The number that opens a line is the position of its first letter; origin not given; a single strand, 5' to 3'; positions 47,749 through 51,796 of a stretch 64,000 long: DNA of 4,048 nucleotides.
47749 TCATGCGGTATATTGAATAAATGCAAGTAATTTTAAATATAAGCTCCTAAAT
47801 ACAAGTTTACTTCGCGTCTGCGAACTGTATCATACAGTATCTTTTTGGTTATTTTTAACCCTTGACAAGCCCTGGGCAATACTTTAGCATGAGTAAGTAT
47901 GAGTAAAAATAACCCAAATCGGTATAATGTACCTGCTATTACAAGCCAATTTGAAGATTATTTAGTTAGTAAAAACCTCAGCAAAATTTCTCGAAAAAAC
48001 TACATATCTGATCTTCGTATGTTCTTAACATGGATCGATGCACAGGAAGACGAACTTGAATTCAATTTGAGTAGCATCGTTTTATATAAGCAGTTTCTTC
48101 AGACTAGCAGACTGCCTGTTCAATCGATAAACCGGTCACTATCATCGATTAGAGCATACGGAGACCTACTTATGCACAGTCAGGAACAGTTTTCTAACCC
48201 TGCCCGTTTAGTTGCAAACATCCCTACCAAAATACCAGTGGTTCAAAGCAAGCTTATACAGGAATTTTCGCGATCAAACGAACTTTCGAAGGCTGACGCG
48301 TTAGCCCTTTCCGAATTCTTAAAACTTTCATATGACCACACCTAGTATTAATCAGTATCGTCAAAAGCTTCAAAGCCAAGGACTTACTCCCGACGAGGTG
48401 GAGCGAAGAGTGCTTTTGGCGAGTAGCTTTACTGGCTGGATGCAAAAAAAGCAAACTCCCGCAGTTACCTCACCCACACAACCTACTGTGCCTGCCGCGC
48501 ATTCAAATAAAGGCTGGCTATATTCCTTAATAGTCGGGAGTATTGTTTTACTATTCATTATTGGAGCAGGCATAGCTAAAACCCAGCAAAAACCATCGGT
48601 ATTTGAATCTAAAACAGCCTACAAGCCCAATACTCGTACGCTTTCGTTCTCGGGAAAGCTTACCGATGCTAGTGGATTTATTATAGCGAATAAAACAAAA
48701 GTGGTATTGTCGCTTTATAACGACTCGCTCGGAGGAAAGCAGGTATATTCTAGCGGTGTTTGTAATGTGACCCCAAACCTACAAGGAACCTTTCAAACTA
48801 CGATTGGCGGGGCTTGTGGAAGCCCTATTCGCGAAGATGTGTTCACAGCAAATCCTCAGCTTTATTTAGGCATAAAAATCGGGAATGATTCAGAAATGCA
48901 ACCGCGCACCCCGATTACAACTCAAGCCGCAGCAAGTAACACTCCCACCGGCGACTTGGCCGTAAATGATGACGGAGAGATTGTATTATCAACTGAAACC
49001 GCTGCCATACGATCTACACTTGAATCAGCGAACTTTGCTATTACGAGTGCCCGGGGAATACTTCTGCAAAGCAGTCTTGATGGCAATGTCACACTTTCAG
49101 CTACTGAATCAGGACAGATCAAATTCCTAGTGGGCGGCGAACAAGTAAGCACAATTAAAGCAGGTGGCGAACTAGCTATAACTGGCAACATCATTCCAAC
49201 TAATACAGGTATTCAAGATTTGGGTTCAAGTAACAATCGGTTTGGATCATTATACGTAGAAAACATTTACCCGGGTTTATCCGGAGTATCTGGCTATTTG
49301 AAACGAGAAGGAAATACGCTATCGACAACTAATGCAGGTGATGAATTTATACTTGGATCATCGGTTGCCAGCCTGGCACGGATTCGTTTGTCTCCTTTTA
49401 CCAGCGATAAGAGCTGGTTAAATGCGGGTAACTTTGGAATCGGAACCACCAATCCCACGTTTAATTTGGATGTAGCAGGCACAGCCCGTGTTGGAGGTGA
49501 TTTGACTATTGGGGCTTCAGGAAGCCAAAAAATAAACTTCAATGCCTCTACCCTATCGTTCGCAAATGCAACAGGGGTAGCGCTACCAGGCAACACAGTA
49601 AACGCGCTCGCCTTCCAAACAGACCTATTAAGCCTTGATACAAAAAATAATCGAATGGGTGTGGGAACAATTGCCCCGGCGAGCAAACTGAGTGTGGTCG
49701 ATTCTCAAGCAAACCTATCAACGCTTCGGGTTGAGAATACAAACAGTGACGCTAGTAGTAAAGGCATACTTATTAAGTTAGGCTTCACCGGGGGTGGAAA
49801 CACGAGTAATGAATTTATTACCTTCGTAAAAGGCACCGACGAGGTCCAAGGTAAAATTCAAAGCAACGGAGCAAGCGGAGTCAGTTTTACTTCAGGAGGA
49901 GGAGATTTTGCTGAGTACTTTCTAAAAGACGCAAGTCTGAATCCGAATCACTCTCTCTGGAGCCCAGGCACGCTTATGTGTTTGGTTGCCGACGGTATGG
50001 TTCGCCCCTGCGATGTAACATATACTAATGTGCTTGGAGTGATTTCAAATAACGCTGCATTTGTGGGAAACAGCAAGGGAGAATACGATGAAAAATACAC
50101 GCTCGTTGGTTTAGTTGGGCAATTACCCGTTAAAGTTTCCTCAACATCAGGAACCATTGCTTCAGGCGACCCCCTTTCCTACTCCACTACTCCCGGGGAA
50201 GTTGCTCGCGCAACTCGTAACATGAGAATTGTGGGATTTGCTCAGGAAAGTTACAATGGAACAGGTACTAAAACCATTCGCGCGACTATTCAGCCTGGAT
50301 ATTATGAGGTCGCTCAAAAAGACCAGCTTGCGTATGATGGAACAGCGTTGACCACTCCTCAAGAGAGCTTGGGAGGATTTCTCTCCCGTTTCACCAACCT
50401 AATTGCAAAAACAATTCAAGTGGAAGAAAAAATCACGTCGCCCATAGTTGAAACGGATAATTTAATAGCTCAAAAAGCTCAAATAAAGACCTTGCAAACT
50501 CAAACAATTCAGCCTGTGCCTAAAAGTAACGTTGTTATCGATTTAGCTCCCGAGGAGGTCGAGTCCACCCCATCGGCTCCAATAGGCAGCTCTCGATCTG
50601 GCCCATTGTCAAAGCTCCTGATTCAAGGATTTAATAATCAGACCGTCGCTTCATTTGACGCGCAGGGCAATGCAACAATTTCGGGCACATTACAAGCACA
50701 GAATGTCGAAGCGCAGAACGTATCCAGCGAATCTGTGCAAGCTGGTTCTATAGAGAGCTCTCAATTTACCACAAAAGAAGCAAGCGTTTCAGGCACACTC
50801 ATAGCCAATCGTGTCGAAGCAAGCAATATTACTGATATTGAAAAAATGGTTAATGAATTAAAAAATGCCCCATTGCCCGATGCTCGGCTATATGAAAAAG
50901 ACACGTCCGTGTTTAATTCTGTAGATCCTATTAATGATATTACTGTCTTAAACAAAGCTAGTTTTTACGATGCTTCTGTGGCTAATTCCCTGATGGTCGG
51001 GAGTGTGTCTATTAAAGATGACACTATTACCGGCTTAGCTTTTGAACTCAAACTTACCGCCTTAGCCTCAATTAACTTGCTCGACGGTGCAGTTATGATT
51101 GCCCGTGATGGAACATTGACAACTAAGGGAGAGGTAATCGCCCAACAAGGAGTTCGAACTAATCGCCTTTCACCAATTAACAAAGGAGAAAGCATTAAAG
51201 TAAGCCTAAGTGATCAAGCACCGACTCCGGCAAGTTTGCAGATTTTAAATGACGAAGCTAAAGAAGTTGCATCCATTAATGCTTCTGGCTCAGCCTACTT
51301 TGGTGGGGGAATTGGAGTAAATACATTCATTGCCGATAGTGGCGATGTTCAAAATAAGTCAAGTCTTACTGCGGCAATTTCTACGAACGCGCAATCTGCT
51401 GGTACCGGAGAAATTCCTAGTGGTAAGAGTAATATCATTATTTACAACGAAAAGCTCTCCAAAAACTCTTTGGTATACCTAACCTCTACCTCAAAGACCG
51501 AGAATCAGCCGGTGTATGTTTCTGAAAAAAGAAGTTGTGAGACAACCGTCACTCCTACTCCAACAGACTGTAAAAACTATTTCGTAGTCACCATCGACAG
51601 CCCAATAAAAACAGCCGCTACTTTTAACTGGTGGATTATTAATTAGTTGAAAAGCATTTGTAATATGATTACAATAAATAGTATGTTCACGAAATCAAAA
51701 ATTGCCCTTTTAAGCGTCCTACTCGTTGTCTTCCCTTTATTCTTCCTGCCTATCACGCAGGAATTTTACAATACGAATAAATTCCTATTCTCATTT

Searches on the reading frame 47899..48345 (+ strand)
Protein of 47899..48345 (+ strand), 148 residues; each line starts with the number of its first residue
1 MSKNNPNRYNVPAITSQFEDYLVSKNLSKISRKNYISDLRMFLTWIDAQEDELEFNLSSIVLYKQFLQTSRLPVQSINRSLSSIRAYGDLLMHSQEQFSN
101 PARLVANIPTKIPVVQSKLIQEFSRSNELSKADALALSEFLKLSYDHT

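Call 72: search_protein_families(library=pfam, proteins=[window:47899-48345:+], max_evalue=0.001)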
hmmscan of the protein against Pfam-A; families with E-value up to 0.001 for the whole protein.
window:47899-48345:+ (148 aa): 1 family
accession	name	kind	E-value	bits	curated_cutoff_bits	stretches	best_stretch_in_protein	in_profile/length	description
PF02899.23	Phage_int_SAM_1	-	3.9e-08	33.9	22.3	1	17-93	3-81/83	Phage integrase, N-terminal SAM-like domain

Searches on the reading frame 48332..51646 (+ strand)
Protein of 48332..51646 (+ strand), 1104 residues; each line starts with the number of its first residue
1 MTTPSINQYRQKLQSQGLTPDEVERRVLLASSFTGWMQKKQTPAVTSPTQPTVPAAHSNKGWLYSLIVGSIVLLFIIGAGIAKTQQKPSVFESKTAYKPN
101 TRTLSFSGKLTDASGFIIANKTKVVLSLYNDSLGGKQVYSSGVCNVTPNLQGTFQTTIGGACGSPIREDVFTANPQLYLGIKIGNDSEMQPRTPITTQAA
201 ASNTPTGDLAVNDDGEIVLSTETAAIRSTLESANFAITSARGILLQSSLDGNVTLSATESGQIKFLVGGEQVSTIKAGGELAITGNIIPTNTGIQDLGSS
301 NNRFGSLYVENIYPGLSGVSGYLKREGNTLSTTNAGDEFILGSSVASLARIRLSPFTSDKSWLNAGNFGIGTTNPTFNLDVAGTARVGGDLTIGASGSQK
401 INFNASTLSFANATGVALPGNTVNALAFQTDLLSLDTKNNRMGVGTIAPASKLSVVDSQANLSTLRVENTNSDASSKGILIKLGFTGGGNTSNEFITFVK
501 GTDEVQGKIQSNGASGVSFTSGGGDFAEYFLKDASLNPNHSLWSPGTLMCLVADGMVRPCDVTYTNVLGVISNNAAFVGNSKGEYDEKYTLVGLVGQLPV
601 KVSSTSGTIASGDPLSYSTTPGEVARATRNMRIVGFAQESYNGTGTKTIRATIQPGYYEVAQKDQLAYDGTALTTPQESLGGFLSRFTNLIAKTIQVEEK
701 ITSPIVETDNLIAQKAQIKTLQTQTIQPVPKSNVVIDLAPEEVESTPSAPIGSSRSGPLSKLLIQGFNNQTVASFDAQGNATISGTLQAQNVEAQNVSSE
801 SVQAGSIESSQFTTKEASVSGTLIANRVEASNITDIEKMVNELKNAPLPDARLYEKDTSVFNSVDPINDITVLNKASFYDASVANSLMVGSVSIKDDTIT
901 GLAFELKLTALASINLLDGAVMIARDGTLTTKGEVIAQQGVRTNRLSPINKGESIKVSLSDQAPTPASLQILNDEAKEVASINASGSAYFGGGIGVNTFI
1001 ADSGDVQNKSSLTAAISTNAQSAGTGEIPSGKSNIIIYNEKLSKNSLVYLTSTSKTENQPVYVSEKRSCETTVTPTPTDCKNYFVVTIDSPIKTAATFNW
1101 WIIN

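Call 72: search_protein_families(library=pfam, proteins=[window:48332-51646:+], max_evalue=0.001)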
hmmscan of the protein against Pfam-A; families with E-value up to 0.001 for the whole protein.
window:48332-51646:+ (1104 aa): 1 family
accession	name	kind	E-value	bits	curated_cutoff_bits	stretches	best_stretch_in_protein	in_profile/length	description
PF11962.13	Peptidase_G2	-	4.9e-06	26.6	25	1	502-587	29-106/228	Peptidase_G2, IMC autoproteolytic cleavage domain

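Call 76: search_protein_families(library=phrogs, proteins=[window:48332-51646:+], max_evalue=0.001)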
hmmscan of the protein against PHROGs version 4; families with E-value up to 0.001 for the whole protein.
window:48332-51646:+ (1104 aa): 0 families
